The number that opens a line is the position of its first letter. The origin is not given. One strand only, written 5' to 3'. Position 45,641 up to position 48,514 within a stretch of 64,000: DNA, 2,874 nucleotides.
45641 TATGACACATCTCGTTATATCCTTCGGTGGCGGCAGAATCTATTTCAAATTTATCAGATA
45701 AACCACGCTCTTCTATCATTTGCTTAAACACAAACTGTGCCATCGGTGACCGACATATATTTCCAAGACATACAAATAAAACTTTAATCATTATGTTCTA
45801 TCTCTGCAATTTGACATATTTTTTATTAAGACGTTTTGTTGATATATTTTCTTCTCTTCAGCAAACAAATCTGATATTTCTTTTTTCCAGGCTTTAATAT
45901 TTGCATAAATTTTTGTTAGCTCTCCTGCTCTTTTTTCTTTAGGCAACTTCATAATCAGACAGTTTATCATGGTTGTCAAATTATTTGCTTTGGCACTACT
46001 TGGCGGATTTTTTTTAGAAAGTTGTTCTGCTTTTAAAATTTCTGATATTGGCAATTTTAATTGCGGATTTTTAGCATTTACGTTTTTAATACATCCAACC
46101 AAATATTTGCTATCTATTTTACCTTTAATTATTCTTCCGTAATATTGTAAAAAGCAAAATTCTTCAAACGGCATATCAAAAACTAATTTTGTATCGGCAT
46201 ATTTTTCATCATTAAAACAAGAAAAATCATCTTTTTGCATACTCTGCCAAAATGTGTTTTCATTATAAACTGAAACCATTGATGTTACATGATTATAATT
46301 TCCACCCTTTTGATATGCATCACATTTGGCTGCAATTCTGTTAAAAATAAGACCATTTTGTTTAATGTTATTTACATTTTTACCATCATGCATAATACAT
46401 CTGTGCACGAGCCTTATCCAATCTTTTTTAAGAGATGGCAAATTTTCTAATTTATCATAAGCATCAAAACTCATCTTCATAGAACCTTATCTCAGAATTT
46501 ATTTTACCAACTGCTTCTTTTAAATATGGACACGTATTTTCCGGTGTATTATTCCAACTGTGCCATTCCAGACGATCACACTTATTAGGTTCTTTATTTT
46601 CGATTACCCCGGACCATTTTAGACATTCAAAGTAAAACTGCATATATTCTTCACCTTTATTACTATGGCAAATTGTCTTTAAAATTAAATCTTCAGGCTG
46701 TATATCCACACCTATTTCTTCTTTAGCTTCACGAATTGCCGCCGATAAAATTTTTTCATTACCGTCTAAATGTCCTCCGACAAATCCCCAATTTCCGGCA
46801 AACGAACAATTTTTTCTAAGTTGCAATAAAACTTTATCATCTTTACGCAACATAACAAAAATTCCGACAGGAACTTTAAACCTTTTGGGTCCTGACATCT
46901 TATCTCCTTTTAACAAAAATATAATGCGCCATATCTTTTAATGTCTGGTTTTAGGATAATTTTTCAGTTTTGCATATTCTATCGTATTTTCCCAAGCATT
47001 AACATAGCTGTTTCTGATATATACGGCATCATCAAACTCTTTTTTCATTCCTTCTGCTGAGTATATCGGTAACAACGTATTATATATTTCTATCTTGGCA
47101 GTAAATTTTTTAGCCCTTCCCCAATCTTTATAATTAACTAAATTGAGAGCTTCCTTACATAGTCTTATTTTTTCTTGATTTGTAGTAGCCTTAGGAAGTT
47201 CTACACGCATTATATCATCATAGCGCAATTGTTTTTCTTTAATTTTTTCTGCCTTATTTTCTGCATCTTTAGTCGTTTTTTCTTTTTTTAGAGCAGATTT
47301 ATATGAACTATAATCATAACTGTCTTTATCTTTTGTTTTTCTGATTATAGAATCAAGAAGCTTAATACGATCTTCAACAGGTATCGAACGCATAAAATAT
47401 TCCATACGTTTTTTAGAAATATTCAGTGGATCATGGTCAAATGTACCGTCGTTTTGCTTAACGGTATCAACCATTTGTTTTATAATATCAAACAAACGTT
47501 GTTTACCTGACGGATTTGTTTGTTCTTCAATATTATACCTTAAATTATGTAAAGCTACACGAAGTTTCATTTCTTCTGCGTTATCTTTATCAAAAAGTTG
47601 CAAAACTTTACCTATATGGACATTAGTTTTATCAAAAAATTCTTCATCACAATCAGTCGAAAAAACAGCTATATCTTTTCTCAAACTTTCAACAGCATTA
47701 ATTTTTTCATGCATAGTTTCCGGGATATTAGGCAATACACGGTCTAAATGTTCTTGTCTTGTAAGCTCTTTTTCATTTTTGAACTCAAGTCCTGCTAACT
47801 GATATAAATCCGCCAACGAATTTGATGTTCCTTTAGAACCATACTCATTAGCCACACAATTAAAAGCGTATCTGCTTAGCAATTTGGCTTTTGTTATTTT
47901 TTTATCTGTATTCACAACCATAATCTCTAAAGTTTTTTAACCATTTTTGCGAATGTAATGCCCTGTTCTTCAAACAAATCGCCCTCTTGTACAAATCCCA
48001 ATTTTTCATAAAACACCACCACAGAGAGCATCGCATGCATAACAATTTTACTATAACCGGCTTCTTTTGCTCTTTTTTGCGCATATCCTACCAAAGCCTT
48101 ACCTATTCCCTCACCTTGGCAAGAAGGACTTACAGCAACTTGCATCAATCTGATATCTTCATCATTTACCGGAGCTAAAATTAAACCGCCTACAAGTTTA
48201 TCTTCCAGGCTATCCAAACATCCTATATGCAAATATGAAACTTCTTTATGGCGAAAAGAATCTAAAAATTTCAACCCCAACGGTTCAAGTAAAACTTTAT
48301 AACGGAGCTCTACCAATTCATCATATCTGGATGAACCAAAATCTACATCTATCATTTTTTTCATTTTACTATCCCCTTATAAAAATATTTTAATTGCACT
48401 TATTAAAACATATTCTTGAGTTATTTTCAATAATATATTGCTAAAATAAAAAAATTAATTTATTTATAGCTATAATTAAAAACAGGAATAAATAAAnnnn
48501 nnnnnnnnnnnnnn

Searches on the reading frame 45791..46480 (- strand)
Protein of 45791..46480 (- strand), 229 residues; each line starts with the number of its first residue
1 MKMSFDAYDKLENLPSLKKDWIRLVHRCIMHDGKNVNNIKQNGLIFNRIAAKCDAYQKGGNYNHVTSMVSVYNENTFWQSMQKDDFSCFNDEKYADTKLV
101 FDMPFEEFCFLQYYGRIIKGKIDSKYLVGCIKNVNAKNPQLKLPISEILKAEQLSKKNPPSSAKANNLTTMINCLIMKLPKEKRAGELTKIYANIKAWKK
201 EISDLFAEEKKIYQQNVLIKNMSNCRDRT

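Call 8: search_protein_families(library=pfam, proteins=[window:45791-46480:-], max_evalue=0.01)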
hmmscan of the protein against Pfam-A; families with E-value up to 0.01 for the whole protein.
window:45791-46480:- (229 aa): 1 family
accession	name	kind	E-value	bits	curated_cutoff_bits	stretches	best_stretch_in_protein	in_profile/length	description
PF24598.1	DOP1_C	-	0.00082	19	27.3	1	187-213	151-177/431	DOP1 C-terminal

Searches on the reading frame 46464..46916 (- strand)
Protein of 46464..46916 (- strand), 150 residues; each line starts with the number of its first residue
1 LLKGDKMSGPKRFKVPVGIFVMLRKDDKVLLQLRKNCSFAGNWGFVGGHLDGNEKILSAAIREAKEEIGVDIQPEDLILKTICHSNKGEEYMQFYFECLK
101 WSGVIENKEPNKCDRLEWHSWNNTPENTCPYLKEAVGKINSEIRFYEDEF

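Call 8: search_protein_families(library=pfam, proteins=[window:46464-46916:-], max_evalue=0.01)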
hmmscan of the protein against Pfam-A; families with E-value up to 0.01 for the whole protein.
window:46464-46916:- (150 aa): 3 families
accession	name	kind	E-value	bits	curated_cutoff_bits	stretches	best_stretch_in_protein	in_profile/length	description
PF00293.34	NUDIX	-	3.5e-17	63.1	21.1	1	15-124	4-118/134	NUDIX domain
PF22327.2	Nudt16-like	-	7.2e-05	23.2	27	1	19-95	15-91/161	U8 snoRNA-decapping enzyme-like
PF14815.12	NUDIX_4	-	0.00094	19.4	35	1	19-85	2-64/113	NUDIX domain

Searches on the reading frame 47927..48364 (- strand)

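Call 13: search_protein_families(library=pfam, proteins=[window:47927-48364:-], max_evalue=0.01)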
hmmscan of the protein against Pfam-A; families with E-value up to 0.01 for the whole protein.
window:47927-48364:- (145 aa): 5 families
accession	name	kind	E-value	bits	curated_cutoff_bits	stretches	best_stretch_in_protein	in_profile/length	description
PF13673.13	Acetyltransf_10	-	6.4e-16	58.9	23.6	1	55-145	40-128/128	Acetyltransferase (GNAT) domain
PF00583.31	Acetyltransf_1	-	2.4e-13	50.8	20.7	1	39-124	26-116/116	Acetyltransferase (GNAT) family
PF13508.13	Acetyltransf_7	-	2.7e-13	50.5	27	1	54-125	11-83/84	Acetyltransferase (GNAT) domain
PF14542.12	Acetyltransf_CG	-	0.00089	19.8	30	1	67-107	21-60/80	GCN5-related N-acetyl-transferase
PF13527.13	Acetyltransf_9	-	0.0025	18.3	25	1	74-124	76-124/127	Acetyltransferase (GNAT) domain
